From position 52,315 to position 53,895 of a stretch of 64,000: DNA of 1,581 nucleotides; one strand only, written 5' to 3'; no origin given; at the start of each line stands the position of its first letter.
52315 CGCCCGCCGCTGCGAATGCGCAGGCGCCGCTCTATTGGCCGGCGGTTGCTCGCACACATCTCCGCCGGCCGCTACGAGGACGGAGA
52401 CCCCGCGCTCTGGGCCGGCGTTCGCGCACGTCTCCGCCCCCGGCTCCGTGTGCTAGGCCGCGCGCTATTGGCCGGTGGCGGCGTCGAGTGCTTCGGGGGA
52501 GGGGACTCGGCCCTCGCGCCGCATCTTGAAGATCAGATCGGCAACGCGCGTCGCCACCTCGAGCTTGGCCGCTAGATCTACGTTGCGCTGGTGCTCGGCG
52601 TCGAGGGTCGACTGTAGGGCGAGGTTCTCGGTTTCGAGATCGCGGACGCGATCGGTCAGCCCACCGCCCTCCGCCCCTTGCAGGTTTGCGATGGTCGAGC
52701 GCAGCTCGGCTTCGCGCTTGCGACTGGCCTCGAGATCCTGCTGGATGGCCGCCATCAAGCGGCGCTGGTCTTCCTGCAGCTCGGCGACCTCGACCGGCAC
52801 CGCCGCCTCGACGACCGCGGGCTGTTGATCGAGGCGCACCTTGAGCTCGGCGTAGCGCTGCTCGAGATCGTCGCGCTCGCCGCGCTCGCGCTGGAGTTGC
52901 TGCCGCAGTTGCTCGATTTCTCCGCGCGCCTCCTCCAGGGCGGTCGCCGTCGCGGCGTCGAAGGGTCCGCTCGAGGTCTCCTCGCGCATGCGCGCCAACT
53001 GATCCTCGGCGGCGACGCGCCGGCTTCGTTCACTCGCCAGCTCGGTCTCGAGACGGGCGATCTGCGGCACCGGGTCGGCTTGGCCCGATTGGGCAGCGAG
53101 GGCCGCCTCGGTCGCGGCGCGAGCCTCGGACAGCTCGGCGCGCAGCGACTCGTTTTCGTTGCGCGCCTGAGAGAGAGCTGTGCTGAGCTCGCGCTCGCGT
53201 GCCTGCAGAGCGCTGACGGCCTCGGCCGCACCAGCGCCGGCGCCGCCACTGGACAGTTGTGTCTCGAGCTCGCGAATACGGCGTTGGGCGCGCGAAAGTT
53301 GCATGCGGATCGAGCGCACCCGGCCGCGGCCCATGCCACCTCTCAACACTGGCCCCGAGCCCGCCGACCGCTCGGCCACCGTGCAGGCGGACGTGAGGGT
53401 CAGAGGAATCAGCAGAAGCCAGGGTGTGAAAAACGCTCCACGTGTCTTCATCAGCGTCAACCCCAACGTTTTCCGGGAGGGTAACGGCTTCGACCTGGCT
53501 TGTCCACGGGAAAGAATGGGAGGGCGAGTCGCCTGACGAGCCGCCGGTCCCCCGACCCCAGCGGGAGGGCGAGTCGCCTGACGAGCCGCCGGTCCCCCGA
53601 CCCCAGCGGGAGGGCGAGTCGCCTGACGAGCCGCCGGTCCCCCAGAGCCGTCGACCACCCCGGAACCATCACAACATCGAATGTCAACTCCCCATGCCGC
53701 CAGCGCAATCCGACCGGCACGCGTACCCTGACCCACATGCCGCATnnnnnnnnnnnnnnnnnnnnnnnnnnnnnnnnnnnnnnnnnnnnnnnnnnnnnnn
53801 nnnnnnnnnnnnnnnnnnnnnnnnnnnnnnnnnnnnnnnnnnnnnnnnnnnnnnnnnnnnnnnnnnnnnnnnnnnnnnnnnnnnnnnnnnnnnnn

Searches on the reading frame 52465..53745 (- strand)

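Call 13: search_protein_families(library=pfam, proteins=[window:52465-53745:-], max_evalue=0.001)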
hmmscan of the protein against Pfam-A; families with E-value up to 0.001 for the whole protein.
window:52465-53745:- (426 aa): 1 family
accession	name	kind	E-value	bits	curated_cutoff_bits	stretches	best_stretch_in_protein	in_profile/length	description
PF09726.14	Macoilin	-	1.3e-05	24.5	32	0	331-383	399-450/671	Macoilin family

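Call 75: search_protein_families(library=ncbifam, proteins=[window:52465-53745:-], max_evalue=0.01)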
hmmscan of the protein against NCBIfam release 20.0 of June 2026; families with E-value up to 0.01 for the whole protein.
window:52465-53745:- (426 aa): 6 families
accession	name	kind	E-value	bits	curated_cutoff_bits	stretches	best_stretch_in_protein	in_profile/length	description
TIGR02168.1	SMC_prok_B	equivalog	2.9e-06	25.3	567.35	1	145-398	683-936/1181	chromosome segregation protein SMC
TIGR02169.1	SMC_prok_A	equivalog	8.5e-06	23.7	729.4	1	142-398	669-916/1165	chromosome segregation protein SMC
NF045487.1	ASRP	equivalog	1.2e-05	24.1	300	1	187-375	123-286/593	archaea-specific SMC-related protein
TIGR04211.1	SH3_and_anchor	equivalog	0.0028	17.3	65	0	145-248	63-160/198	TIGR04211 family SH3 domain-containing protein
TIGR04523.1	Mplasa_alph_rch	subfamily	0.0069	14.3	270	0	267-355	362-445/745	helix-rich protein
NF006544.0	PRK09039.1-3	equivalog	0.0089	15.7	362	1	228-371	61-193/343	peptidoglycan -binding protein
